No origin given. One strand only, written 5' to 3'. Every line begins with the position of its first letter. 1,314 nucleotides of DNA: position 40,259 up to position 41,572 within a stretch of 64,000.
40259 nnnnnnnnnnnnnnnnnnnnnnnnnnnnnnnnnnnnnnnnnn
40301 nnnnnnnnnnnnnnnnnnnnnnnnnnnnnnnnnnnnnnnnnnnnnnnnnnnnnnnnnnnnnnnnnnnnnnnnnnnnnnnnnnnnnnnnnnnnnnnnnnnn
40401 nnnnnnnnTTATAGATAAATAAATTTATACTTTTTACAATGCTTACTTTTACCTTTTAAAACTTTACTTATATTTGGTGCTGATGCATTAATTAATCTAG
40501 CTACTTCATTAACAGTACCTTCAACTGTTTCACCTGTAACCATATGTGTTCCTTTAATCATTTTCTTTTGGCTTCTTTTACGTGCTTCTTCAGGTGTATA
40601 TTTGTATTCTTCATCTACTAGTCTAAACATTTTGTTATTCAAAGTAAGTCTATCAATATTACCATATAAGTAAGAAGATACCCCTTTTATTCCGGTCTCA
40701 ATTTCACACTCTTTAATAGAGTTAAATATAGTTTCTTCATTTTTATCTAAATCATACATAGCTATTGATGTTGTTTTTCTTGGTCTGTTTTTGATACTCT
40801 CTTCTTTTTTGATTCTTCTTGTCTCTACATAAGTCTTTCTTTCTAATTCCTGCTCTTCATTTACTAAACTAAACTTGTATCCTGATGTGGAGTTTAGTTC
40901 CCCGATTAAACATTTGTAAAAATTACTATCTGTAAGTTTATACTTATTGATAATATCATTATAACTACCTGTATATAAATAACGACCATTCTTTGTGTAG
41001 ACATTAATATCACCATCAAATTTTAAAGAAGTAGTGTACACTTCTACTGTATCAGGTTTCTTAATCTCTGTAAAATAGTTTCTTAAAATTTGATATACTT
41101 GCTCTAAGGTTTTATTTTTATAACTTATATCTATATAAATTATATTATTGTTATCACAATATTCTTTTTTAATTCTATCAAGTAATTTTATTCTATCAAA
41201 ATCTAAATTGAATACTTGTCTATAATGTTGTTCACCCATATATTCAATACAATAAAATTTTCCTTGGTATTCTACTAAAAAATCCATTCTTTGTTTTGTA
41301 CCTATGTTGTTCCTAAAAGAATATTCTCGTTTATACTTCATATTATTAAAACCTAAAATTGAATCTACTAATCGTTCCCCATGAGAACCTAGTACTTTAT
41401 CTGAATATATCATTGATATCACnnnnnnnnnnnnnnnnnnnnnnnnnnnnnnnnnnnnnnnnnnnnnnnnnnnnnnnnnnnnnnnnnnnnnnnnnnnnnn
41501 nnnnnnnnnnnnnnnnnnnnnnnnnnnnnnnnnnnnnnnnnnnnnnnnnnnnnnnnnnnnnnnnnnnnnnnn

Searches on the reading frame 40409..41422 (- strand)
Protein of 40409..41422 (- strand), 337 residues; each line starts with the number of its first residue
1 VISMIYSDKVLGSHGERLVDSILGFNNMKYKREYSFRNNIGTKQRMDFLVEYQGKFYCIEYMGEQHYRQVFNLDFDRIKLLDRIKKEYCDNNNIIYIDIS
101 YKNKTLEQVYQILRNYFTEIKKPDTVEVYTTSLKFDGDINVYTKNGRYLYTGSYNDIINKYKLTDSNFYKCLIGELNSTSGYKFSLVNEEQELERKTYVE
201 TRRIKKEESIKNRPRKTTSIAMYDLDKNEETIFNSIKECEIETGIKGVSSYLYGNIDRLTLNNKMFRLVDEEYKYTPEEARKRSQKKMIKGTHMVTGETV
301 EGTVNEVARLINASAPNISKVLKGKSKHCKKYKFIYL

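Call 25: search_protein_families(library=pfam, proteins=[window:40409-41422:-], max_evalue=0.01)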
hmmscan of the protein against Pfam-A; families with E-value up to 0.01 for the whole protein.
window:40409-41422:- (337 aa): 1 family
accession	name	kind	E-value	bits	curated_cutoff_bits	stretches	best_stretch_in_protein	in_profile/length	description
PF22083.2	I-HmuI_NUMOD-like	-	1.4e-09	37.8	27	1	304-334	15-45/46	DNA endonuclease I-HmuI-like, NUMOD-like domain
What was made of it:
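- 40409..41422 (-): Free-standing homing-endonuclease gene. It is 337 aa from the GTG start; relatives are annotated from the ATG three codons further in, giving 334 aa. The N-terminal domain has a Vsr / I-Bth0305I-like nuclease fold. The C-terminal part carries I-HmuI NUMOD-like DNA-binding modules. Pfam PF22083, 1.4e-9 (call 25).
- On Vsr-fold / EDxHD homing endonuclease (I-Bth0305I type): Pfam PF22083 at the C-terminus (call 25).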

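Call 57: search_protein_families(library=phrogs, proteins=[window:40409-41422:-], max_evalue=0.01)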
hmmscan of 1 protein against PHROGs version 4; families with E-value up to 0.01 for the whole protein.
window:40409-41422:- (337 aa): 7 families
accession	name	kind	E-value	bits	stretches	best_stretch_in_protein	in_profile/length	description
phrog_7140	-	DNA, RNA and nucleotide metabolism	6.8e-100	335.7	2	4-131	114-243/423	intron encoded nuclease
phrog_4538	-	unknown function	1.2e-18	68.3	2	13-246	231-424/447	-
phrog_9084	-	DNA, RNA and nucleotide metabolism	5e-18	66.8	1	9-120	57-173/187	homing endonuclease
phrog_559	-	DNA, RNA and nucleotide metabolism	2e-15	57.6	1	13-118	307-416/607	HNH endonuclease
phrog_20162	-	DNA, RNA and nucleotide metabolism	2.3e-06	28.9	0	272-337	16-82/88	HNH endonuclease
phrog_2081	-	DNA, RNA and nucleotide metabolism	3e-06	27.6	1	154-336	218-336/433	HNH endonuclease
phrog_34622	-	unknown function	0.00019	22.3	0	299-336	15-51/189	-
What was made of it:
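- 40409..41422 (-): PHROG 7140 'intron encoded nuclease', 6.8e-100 (call 57).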

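Call 58: search_protein_families(library=ncbifam, proteins=[window:40409-41422:-], max_evalue=1)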
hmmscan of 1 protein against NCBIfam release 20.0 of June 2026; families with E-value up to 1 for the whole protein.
window:40409-41422:- (337 aa): 0 families

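Call 60: search_solved_structures(query=window:40409-41422:-, max_evalue=10, show_alignments=2)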
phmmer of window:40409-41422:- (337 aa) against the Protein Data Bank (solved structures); distinct sequences matched with E-value up to 10: 3.
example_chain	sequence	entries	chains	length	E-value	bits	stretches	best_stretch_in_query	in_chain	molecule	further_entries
4ysn_A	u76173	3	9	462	0.16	14.5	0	256-319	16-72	Putative 4-aminobutyrate aminotransferase | Isoleucine 2-epimerase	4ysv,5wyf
5ll2_A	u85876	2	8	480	0.26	13.7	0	46-123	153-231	Isoleucine 2-epimerase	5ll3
5wya_A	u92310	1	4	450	0.35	13.4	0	46-123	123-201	Isoleucine 2-epimerase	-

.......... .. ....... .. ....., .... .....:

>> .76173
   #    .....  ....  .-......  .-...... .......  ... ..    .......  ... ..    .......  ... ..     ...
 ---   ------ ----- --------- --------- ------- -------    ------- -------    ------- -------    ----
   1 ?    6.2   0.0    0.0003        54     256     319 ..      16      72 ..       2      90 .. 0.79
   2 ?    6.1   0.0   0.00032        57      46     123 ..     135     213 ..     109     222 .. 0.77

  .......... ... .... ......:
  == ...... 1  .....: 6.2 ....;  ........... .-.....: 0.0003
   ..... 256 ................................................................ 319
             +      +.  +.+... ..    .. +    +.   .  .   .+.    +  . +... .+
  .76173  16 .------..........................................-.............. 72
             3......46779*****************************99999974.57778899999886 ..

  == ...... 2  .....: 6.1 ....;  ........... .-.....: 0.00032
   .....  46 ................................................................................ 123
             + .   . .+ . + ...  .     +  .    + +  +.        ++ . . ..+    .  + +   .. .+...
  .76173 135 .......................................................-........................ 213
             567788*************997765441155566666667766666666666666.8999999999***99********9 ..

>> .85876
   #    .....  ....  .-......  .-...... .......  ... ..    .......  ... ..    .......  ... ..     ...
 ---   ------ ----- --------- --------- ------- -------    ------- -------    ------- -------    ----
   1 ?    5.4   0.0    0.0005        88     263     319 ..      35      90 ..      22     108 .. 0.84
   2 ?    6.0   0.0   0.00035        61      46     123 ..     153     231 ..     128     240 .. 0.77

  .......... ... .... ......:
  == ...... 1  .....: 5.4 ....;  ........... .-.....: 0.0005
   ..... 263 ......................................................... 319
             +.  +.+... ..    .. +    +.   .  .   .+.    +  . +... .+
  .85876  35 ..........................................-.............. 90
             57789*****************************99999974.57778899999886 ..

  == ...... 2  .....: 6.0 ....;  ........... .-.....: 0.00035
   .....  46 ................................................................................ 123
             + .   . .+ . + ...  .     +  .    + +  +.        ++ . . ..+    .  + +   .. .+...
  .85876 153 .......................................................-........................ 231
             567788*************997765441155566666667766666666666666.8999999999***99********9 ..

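Call 64: find_homologous_proteins(query=window:40409-41422:-, max_evalue=0.00001)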
Query window:40409-41422:- (337 aa): 6 proteins with E <= 0.00001 among 2219 candidates.
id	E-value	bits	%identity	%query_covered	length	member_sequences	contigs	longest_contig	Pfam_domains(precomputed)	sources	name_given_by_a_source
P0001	1.5e-205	700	95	99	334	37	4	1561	PF22083.3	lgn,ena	-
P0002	1.0e-195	667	90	99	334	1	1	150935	PF22083.3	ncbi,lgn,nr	ncbi:HNH endonuclease [Staphylococcus phage Metroid]|nr:HNH endonuclease [Staphylococcus phage Metro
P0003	3.4e-180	616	83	99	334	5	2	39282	PF22083.3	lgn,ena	-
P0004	4.8e-173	593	82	99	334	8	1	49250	PF22083.3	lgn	-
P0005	8.3e-80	287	47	96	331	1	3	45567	PF22083.3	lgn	-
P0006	3.7e-40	156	35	80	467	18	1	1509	PF22083.3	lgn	-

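Call 73: predict_structure(alignment_id=A4)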
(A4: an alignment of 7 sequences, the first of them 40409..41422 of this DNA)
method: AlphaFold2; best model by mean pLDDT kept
length: 337 residues; sequences in the alignment: 7
mean_pLDDT: 78.5   pTM: 0.40
mean pLDDT of the five models: 78.5, 77.5, 77.1, 76.3, 75.8
residues with pLDDT >= 90: 102; 70-90: 160; 50-70: 37; < 50: 38
segments of 3 or more residues with pLDDT < 50: 1-11, 64-73, 127-134, 208-216
pLDDT, mean of each block of 10 residues (from residue 1): 32 75 84 79 83 93 50 58 86 91 84 93 60 61 92 84 77 78 88 74 54 56 91 89 85 70 88 83 74 96 90 92 92 92
secondary structure, 60 per line:
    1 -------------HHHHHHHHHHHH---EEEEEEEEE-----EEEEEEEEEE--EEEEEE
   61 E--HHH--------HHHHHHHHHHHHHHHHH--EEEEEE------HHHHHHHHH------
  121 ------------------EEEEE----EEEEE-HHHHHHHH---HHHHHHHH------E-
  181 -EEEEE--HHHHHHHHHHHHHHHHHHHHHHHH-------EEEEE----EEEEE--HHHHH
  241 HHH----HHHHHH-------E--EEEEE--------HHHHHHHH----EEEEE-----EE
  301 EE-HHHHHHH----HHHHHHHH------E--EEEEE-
elements in order: H14-25 E29-37 E43-52 E55-61 H75-91 E94-99 H106-114 E139-143 E148-152 H154-161 H165-172 E182-186 H189-212 E220-224 E229-233 H236-243 H248-253 E264-268 H277-284 E289-293 E299-302 H304-310 H315-322 E332-336
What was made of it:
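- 40409..41422 (-): AlphaFold model pLDDT 78.5 (call 73).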
